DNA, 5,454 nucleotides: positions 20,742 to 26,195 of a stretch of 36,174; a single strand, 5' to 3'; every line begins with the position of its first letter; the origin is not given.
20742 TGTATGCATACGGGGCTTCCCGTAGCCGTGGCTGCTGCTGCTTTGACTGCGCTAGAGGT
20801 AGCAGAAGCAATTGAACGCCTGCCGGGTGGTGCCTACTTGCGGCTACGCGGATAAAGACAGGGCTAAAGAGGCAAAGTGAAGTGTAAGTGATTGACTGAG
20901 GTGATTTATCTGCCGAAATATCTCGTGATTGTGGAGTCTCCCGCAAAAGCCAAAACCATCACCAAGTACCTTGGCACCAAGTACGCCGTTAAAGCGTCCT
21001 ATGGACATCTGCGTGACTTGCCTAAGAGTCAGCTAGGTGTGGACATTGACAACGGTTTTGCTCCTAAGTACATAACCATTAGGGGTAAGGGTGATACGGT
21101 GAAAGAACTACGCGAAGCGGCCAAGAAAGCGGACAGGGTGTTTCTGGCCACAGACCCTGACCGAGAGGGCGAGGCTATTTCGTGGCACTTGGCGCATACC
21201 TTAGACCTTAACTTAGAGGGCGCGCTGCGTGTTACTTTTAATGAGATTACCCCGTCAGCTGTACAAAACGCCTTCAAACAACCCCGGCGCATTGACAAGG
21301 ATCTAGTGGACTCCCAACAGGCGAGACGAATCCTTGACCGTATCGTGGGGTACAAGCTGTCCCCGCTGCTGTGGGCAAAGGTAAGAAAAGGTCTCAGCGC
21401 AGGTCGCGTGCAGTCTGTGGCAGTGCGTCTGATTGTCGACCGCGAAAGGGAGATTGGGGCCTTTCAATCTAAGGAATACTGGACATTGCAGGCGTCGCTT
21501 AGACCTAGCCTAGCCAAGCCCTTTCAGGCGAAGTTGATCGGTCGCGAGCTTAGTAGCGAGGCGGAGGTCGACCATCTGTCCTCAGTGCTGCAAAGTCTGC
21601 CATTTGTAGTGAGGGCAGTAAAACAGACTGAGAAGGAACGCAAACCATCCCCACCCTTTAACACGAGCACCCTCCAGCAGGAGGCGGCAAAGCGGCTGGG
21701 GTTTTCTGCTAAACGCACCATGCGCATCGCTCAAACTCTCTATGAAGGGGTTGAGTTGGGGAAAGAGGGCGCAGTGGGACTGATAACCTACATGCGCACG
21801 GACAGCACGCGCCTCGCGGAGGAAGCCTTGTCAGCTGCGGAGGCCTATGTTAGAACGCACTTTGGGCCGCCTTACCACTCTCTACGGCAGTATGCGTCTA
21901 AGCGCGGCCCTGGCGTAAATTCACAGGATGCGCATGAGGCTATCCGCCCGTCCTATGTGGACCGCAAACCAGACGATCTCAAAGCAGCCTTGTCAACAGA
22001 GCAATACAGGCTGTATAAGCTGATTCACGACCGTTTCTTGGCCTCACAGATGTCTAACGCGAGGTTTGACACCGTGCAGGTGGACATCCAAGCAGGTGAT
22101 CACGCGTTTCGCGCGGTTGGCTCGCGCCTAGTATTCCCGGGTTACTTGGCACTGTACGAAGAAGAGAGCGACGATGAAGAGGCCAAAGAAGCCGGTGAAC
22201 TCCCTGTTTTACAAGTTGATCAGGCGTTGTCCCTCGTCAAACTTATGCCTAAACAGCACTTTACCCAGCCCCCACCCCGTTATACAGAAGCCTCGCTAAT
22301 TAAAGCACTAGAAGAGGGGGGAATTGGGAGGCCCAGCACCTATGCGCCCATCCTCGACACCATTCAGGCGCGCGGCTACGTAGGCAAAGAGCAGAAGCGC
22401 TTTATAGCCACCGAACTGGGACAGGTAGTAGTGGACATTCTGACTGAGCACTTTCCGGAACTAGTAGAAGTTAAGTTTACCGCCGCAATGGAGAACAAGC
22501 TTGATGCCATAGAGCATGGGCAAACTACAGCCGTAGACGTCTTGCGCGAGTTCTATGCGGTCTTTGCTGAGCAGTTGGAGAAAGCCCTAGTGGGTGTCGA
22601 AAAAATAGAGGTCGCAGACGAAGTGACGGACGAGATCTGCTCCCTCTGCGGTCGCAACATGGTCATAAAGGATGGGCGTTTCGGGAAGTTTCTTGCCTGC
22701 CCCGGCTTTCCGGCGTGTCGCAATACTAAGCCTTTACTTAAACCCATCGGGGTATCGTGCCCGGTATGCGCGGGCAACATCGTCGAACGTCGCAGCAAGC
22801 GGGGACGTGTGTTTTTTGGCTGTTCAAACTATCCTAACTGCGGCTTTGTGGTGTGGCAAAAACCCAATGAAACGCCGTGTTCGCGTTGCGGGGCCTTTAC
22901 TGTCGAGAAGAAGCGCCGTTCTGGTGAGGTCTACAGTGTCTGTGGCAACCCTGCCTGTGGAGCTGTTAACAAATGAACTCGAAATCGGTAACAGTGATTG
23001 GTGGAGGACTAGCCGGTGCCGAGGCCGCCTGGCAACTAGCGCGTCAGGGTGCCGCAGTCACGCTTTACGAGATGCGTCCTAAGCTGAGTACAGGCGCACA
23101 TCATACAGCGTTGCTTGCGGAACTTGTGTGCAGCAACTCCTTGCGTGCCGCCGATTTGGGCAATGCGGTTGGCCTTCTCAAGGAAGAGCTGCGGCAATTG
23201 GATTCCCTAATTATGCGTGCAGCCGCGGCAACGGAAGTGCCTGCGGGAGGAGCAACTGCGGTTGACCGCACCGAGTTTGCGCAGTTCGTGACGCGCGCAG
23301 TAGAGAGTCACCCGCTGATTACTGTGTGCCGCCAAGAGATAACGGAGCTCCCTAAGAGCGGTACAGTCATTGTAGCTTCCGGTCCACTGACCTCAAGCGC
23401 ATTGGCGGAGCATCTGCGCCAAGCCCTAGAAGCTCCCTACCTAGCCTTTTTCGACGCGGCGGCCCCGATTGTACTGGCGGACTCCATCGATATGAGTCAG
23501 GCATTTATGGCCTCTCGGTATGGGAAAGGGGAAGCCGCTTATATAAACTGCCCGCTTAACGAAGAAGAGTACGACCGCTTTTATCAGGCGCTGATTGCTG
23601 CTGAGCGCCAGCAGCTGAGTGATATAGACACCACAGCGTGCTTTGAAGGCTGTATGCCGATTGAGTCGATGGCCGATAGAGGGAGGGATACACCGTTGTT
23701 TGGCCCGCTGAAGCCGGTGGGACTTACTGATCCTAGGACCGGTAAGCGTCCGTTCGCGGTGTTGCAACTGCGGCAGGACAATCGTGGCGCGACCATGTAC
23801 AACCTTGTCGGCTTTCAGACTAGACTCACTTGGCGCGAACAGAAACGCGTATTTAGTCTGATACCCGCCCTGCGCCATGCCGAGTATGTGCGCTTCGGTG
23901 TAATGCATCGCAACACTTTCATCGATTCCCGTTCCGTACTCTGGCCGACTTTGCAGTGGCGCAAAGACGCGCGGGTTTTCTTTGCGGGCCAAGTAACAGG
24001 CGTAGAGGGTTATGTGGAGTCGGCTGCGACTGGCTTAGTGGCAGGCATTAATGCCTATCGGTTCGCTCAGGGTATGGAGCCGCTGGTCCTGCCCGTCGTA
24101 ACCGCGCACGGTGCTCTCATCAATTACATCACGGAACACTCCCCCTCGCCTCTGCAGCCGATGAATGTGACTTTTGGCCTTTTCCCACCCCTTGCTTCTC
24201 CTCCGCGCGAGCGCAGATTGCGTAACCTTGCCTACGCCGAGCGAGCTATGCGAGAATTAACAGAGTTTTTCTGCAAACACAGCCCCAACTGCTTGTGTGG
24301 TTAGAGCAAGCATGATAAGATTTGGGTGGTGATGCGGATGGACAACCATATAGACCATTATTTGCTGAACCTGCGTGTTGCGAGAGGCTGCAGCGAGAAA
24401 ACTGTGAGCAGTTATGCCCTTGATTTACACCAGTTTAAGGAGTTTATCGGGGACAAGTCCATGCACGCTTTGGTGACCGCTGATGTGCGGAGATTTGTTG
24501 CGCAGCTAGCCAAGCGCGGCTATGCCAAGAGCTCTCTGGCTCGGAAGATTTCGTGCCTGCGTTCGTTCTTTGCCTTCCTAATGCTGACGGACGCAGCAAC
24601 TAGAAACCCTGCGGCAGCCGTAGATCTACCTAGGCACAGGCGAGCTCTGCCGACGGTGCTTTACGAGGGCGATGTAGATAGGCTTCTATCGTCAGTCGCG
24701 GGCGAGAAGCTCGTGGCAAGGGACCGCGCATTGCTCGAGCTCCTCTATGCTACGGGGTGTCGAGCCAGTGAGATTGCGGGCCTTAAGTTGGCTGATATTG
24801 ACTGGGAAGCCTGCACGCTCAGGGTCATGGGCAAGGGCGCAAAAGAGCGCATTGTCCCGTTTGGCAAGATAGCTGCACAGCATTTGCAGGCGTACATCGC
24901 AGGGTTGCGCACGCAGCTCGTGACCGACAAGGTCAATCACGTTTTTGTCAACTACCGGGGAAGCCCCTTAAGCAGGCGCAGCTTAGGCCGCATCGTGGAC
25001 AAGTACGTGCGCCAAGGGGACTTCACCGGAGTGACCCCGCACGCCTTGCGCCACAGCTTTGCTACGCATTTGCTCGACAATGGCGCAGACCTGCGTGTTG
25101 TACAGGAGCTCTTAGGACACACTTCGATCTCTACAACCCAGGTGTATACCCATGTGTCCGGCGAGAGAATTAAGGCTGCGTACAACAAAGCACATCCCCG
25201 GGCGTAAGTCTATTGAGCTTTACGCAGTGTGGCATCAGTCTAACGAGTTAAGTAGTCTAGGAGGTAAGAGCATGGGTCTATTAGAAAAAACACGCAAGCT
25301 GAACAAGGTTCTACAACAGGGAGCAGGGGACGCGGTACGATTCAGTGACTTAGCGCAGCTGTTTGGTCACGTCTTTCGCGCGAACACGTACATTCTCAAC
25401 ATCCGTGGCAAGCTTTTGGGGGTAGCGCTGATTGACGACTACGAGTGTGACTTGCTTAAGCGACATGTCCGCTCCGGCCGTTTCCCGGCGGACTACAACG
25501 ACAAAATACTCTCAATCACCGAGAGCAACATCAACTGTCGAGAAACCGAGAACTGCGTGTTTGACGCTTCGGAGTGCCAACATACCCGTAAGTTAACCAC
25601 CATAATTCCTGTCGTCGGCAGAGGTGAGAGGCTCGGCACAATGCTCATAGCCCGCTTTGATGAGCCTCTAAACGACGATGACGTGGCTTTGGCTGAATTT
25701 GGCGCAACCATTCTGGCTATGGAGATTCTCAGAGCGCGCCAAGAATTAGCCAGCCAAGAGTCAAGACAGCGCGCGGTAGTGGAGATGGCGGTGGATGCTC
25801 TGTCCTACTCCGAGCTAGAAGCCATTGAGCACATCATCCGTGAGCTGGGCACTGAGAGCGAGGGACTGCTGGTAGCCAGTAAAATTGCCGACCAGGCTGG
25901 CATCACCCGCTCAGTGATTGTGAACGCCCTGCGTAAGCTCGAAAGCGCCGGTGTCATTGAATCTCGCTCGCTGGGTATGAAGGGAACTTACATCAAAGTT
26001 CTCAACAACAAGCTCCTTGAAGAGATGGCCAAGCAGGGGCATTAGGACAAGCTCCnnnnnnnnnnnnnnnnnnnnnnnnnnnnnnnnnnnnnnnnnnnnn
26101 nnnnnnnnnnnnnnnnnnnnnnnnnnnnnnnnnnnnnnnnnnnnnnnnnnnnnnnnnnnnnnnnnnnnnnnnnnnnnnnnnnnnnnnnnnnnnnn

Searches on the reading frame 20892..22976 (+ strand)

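Call 51: search_protein_families(library=pfam, proteins=[window:20892-22976:+], max_evalue=0.0001)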
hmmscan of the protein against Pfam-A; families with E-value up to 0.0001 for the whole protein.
window:20892-22976:+ (694 aa): 3 families
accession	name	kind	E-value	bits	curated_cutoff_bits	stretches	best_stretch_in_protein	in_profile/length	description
PF01131.25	Topoisom_bac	-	7.9e-126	420.8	35.1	1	134-551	2-410/411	DNA topoisomerase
PF01396.24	Zn_ribbon_Top1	-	1e-24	86.5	32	2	621-659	2-39/39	Topoisomerase DNA binding C4 zinc finger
PF01751.28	Toprim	-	1.2e-22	80.4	23.1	1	11-119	2-96/96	Toprim domain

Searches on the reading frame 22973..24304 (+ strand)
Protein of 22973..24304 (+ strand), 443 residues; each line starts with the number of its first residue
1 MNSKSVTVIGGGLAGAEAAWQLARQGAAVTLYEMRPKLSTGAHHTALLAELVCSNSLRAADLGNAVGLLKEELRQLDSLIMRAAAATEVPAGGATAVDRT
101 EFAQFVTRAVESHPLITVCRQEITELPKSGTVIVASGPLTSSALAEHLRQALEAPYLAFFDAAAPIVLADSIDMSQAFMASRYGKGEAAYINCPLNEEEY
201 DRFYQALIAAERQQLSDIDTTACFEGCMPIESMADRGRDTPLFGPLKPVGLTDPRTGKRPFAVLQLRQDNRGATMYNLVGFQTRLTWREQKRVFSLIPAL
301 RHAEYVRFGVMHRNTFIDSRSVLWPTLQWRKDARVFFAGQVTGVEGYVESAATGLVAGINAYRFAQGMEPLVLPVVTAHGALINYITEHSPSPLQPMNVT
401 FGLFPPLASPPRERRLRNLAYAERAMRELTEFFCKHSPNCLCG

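Call 51: search_protein_families(library=pfam, proteins=[window:22973-24304:+], max_evalue=0.0001)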
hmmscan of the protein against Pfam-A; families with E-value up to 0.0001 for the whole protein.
window:22973-24304:+ (443 aa): 6 families
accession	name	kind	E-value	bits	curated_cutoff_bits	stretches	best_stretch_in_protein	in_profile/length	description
PF01134.28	GIDA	-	1.2e-96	324.6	22.1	1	6-368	2-390/391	Glucose inhibited division protein A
PF01266.30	DAO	-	3e-08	34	27.9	1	6-150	2-108/353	FAD dependent oxidoreductase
PF13450.12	NAD_binding_8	-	1.4e-07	32.1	21.9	1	8-42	1-35/68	NAD(P)-binding Rossmann-like domain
PF12831.13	FAD_oxidored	-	6.1e-06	26.2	27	1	6-125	2-113/416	FAD dependent oxidoreductase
PF07992.20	Pyr_redox_2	-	1.3e-05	25.2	26.1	1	5-39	2-178/291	Pyridine nucleotide-disulphide oxidoreductase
PF01262.27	AlaDh_PNT_C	-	5.7e-05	23.1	23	0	5-41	30-66/214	Alanine dehydrogenase/PNT, C-terminal domain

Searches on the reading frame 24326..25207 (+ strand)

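Call 51: search_protein_families(library=pfam, proteins=[window:24326-25207:+], max_evalue=0.0001)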
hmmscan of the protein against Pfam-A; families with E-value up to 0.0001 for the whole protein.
window:24326-25207:+ (293 aa): 3 families
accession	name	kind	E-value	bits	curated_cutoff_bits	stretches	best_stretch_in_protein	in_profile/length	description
PF00589.27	Phage_integrase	-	2.1e-45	155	27.1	1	111-278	2-169/172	Phage integrase family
PF02899.23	Phage_int_SAM_1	-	1.1e-20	74.1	22.3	1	9-86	1-80/83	Phage integrase, N-terminal SAM-like domain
PF13495.12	Phage_int_SAM_4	-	4.8e-10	40.1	27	1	16-83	9-76/85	Phage integrase, N-terminal SAM-like domain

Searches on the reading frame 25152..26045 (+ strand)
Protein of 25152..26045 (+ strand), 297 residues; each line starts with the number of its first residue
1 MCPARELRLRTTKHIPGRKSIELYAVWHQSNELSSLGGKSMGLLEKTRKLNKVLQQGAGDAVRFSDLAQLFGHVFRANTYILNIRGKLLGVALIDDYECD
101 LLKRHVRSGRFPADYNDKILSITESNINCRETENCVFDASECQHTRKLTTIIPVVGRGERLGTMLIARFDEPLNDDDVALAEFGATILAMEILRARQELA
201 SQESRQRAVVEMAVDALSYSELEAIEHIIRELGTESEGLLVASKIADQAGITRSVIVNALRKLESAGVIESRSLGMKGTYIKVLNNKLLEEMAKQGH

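Call 52: search_protein_families(library=pfam, proteins=[window:25152-26045:+], max_evalue=0.0001)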
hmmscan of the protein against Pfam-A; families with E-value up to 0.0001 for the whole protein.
window:25152-26045:+ (297 aa): 4 families
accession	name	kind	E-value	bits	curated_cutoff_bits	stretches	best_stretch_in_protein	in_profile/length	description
PF06018.20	CodY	-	1.3e-48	165.3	29.5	1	43-215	2-176/177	CodY GAF-like domain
PF08222.17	HTH_CodY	-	6.6e-31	106.2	27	1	237-293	2-58/61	CodY helix-turn-helix domain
PF13545.12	HTH_Crp_2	-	6.1e-05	23.3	27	0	244-291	27-69/70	Crp-like helix-turn-helix domain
PF00392.27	GntR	-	6.8e-05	22.9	27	0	224-280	8-63/64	Bacterial regulatory proteins, gntR family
